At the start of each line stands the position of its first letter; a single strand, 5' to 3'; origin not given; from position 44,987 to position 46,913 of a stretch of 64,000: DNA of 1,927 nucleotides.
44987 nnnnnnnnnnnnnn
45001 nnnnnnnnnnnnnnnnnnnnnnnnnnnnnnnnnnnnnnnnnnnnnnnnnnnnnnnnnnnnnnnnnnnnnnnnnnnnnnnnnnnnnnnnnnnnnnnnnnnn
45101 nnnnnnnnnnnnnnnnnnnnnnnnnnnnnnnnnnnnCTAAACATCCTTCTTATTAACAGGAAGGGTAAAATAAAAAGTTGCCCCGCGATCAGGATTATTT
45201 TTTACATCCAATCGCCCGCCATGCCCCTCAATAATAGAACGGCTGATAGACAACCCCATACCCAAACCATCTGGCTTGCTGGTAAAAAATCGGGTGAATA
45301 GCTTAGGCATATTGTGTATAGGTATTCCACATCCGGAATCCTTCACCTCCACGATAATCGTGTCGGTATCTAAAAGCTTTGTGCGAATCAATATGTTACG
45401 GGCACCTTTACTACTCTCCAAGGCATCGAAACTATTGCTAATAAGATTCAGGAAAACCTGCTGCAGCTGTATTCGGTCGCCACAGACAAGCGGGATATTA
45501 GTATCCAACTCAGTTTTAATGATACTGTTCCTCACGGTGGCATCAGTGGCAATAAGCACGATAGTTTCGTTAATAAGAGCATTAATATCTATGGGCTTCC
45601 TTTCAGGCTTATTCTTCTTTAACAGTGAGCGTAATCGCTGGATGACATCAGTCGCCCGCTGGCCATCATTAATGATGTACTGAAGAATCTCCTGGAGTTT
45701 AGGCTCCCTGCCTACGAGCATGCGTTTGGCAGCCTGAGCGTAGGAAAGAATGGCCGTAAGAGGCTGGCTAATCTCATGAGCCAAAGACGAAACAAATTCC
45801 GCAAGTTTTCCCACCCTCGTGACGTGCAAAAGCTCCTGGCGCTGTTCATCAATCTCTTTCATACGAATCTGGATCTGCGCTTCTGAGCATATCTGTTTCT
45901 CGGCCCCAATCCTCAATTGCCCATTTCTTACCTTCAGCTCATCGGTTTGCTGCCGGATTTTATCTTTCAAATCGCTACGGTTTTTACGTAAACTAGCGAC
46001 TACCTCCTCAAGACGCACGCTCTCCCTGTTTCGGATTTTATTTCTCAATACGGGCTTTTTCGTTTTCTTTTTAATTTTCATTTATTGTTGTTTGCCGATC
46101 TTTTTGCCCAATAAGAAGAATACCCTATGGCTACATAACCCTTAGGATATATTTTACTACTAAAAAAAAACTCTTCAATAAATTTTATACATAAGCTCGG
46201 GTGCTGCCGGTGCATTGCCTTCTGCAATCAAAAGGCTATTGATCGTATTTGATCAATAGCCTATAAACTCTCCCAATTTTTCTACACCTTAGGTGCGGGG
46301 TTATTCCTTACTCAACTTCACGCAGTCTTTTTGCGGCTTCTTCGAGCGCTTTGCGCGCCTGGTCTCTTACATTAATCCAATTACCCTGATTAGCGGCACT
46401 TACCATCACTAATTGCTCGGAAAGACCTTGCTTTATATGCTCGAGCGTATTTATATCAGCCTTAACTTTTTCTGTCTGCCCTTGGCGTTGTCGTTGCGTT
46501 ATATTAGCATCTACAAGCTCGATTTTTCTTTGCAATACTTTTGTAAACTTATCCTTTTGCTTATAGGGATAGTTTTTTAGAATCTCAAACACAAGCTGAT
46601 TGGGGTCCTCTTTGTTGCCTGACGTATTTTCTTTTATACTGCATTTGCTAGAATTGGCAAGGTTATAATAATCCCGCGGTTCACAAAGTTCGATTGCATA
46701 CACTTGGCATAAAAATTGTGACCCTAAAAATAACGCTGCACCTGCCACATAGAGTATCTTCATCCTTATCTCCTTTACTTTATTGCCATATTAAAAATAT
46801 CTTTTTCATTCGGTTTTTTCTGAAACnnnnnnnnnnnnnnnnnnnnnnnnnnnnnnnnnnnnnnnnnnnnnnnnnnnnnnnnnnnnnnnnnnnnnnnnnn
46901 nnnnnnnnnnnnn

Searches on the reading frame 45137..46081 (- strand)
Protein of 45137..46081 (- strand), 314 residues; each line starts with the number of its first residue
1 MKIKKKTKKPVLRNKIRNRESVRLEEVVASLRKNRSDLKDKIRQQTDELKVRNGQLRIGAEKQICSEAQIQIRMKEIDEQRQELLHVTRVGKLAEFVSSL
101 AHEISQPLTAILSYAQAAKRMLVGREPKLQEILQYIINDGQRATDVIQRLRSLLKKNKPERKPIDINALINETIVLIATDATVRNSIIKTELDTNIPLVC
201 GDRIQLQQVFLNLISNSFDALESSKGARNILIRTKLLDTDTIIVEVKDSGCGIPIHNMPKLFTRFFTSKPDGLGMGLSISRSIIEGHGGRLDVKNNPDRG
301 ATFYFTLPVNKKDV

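Call 7: search_protein_families(library=pfam, proteins=[window:45137-46081:-])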
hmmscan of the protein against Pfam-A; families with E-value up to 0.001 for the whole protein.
window:45137-46081:- (314 aa): 2 families
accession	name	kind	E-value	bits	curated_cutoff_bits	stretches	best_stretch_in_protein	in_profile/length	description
PF02518.31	HATPase_c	-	1.9e-26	93.1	26.4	1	201-310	1-110/111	Histidine kinase-, DNA gyrase B-, and HSP90-like ATPase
PF00512.31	HisKA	-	1.4e-11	44.7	26.9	1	93-155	2-62/66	His Kinase A (phospho-acceptor) domain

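Call 10: search_protein_families(library=ncbifam, proteins=[window:45137-46081:-])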
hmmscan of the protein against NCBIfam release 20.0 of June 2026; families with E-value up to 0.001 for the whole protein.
window:45137-46081:- (314 aa): 81 families (the best 25 are shown)
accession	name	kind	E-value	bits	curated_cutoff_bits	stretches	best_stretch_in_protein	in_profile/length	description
NF041777.1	sens_FixL_Rhizob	equivalog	1.1e-56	192.5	850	1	60-312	232-484/485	sensor protein FixL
NF008468.0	PRK11360.1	equivalog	6.7e-53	180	646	1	76-313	379-612/616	two-component system sensor histidine kinase AtoS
NF010411.0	PRK13837.1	equivalog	5.9e-39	133.7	647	1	54-312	412-678/828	two-component system VirA-like sensor kinase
NF007688.0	PRK10364.1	equivalog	7.6e-37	127.1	479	1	80-311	232-453/460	two-component system sensor histidine kinase ZraS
NF052574.1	HisKinEspCMyxo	equivalog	2.5e-32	111.9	1200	1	83-311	407-639/785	serine histidine kinase EspC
NF040750.1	tetrathio_HK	equivalog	8.4e-32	110.4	750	1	69-298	314-543/555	tetrathionate respiration histidine kinase TtrS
NF046044.1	PnpS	equivalog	3.9e-31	108.4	400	1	13-308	98-390/390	two-component system histidine kinase PnpS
TIGR02966.1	phoR_proteo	equivalog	4.6e-30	104.8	334.2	1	54-306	69-332/333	phosphate regulon sensor histidine kinase PhoR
NF047794.1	HisKinPtgB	equivalog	5.2e-30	104.3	1000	1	58-298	410-644/656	two-component system sensor histidine kinase PgtB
NF038348.1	T2SS_HK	subfamily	2.8e-29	102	450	1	136-309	404-573/574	histidine kinase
NF008293.1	PRK11073.1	equivalog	2.6e-28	99.2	240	1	59-310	93-348/349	nitrogen regulation protein NR(II)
NF006800.0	PRK09303.1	equivalog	3.4e-28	98.7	342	1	87-312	145-380/383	histidine kinase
NF033092.0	HK_WalK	equivalog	3.9e-28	98.4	725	1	94-309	373-594/594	cell wall metabolism sensor histidine kinase WalK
NF046026.1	HisKinCckACaul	equivalog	3.6e-27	94.8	1000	1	74-312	280-535/678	cell cycle histidine kinase CckA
NF047466.1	hybrid_RR_LvrB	exception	9.5e-27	94.1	500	1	75-309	137-376/377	hybrid histidine kinase/response regulator LvrB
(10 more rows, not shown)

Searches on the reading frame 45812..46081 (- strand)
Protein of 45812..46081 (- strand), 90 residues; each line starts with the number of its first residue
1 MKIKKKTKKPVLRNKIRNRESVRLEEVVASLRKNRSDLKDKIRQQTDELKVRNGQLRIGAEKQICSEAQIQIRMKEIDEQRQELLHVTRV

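Call 55: search_protein_families(library=pfam, max_evalue=1, proteins=[window:45812-46081:-])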
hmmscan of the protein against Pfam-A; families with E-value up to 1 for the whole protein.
window:45812-46081:- (90 aa): 1 family
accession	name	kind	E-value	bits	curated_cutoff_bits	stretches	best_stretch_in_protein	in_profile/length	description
PF10162.14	G8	-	0.076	13.3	22.9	1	36-78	46-84/124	G8 domain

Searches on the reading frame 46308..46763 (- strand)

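Call 7: search_protein_families(library=pfam, proteins=[window:46308-46763:-])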
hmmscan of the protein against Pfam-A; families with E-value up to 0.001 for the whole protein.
window:46308-46763:- (151 aa): 0 families

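Call 10: search_protein_families(library=ncbifam, proteins=[window:46308-46763:-])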
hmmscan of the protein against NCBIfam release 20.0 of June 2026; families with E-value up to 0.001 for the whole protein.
window:46308-46763:- (151 aa): 0 families

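Call 55: search_protein_families(library=pfam, max_evalue=1, proteins=[window:46308-46763:-])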
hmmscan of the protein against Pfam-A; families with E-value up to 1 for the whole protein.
window:46308-46763:- (151 aa): 3 families
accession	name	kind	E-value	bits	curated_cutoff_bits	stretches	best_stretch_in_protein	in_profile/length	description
PF12700.13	HlyD_2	-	0.0077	15.5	25.1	1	47-109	80-142/416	HlyD family secretion protein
PF15454.11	LAMTOR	-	0.015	16.4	25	1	85-135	21-72/75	Late endosomal/lysosomal adaptor and MAPK and MTOR activator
PF21717.2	DTX3L_a-b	-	0.096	13.1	27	1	73-119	10-56/62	DTX3L, alpha/beta domain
